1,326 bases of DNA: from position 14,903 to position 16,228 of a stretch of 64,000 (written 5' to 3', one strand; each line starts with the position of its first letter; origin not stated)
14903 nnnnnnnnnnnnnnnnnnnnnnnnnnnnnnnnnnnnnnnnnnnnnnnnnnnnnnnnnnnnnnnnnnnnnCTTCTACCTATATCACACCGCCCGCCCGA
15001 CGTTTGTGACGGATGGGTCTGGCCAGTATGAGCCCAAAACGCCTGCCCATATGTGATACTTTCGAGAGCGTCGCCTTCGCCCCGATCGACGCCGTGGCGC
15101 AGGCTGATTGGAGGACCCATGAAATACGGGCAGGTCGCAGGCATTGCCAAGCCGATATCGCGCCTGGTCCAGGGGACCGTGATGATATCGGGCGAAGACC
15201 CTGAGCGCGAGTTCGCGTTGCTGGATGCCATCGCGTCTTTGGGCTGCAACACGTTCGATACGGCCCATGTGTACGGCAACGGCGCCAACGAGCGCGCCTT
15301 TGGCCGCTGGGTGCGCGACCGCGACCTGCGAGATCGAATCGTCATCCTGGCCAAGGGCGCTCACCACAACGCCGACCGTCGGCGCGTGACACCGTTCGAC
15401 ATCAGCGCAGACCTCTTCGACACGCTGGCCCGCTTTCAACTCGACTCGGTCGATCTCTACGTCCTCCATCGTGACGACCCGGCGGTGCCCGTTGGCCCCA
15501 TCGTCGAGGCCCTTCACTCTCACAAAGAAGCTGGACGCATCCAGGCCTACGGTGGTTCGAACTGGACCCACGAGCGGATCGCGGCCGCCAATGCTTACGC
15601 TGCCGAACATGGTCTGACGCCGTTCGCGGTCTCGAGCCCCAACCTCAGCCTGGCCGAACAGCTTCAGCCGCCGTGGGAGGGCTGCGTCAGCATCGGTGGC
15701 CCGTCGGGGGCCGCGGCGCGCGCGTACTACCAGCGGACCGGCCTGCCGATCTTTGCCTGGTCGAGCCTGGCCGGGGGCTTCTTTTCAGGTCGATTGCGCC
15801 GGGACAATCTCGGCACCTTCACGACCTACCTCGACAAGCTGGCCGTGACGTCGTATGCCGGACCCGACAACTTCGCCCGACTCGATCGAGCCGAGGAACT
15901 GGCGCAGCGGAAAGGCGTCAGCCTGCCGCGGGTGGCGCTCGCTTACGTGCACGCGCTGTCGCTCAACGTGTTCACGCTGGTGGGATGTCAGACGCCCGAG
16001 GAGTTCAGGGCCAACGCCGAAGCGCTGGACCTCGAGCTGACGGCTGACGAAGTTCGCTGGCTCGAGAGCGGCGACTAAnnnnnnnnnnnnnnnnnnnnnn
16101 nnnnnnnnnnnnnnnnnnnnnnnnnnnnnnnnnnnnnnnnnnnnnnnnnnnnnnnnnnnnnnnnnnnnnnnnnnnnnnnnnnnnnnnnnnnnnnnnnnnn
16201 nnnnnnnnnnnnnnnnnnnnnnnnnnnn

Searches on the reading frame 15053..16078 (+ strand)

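Call 51: search_protein_families(library=pfam, proteins=[window:15053-16078:+], max_evalue=0.00001)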
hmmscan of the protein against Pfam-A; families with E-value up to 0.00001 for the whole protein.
window:15053-16078:+ (341 aa): 1 family
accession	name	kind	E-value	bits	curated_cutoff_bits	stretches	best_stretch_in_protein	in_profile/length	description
PF00248.27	Aldo_ket_red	-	1.7e-50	172.2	24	1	38-338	2-287/291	Aldo/keto reductase family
